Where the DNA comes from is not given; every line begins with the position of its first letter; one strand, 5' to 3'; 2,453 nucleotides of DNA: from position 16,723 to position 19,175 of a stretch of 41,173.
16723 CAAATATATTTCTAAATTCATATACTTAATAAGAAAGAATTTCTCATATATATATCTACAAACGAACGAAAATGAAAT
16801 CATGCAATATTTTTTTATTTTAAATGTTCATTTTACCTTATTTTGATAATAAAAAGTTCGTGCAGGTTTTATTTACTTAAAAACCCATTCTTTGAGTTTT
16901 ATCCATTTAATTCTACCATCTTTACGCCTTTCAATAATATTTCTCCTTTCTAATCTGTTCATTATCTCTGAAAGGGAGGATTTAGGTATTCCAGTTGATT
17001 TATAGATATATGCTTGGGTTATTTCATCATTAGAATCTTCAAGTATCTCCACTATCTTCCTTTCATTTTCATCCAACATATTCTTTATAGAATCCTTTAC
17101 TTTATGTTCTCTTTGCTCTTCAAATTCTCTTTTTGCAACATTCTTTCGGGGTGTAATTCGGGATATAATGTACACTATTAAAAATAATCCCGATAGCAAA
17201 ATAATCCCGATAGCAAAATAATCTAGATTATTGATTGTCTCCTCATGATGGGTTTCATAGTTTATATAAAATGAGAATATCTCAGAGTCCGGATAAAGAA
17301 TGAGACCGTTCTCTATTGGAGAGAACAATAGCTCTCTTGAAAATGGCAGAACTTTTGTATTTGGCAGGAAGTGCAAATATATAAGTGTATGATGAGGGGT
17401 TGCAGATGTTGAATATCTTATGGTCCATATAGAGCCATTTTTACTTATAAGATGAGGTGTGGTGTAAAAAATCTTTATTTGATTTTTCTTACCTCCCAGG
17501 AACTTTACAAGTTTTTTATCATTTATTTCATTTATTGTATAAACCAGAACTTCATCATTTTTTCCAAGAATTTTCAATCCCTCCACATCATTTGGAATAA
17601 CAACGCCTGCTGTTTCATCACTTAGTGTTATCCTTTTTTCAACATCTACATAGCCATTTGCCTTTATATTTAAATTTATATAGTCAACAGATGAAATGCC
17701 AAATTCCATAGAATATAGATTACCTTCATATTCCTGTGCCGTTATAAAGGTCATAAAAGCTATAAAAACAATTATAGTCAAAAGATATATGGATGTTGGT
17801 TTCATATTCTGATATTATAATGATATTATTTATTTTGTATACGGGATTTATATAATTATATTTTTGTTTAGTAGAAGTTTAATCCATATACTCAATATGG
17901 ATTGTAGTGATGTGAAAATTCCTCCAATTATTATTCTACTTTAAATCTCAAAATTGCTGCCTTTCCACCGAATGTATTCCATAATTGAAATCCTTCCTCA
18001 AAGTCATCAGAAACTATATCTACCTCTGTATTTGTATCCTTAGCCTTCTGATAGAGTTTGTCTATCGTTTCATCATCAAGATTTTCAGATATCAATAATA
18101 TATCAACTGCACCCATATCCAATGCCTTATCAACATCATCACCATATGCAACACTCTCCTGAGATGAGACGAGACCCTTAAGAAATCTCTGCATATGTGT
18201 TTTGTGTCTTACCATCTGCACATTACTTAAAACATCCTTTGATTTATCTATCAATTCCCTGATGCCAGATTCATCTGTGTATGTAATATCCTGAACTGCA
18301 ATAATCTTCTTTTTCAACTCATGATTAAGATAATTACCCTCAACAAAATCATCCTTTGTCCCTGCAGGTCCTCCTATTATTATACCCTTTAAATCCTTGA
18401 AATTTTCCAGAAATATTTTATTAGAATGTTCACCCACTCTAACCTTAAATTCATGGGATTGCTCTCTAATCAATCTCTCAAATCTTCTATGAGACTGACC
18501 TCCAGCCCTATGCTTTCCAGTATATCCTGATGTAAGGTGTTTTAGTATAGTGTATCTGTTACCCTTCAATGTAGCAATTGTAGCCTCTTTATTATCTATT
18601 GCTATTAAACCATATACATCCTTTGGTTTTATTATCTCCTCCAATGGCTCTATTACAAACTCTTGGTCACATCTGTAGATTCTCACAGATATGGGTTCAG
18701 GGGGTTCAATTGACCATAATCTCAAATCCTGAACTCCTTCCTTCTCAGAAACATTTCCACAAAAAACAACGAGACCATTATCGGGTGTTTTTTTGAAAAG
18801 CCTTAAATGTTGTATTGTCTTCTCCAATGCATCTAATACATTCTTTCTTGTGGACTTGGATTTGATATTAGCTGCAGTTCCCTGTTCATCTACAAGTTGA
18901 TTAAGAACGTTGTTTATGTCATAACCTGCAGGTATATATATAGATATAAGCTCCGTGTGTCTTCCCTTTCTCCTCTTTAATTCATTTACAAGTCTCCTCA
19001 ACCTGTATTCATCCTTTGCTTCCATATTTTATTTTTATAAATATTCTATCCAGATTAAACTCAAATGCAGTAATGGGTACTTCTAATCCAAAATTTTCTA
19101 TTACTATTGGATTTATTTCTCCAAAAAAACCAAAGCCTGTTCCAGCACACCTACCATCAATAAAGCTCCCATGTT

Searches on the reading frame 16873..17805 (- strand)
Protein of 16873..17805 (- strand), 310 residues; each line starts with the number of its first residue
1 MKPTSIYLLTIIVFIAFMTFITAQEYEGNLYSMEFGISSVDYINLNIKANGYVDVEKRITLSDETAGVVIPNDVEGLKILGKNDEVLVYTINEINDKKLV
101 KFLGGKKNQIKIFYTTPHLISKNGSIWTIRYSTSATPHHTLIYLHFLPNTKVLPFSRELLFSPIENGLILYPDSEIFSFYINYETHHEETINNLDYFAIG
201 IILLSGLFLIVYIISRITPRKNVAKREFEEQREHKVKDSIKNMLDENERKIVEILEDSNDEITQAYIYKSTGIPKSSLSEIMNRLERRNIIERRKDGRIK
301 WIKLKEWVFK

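Call 87: search_protein_families(library=pfam, max_evalue=0.00001, proteins=[window:16873-17805:-])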
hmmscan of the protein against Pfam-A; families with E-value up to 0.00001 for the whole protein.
window:16873-17805:- (310 aa): 3 families
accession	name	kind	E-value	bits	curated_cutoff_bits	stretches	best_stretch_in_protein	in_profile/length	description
PF24034.1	DUF7343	-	2.5e-09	37.3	27.6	1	246-304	3-61/62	Domain of unknown function (DUF7343)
PF12802.13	MarR_2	-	2.7e-07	31.1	27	1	255-297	14-56/61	MarR family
PF13412.12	HTH_24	-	1.7e-06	27.9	21.9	1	244-292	1-48/48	Winged helix-turn-helix DNA-binding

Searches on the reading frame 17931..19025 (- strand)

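Call 87: search_protein_families(library=pfam, max_evalue=0.00001, proteins=[window:17931-19025:-])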
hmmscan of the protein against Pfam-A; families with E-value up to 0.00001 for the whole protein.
window:17931-19025:- (364 aa): 5 families
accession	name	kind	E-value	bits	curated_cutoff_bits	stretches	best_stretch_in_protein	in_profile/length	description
PF03464.20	eRF1_2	-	1.4e-38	132.6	27.1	1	138-268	2-133/133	eRF1 domain 2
PF03465.20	eRF1_3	-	5.4e-21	75.5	25.8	1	272-363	2-106/106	eRF1 domain 3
PF03463.20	eRF1_1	-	1.1e-20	74.3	23.8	1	11-131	2-122/123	eRF1 domain 1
PF18854.6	baeRF_family10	-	4.3e-08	34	27.1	1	125-229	3-109/143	Bacterial archaeo-eukaryotic release factor family 10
PF18859.6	acVLRF1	-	5.4e-07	30.3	27.1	1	149-232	14-94/130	Actinobacteria/chloroflexi VLRF1 release factor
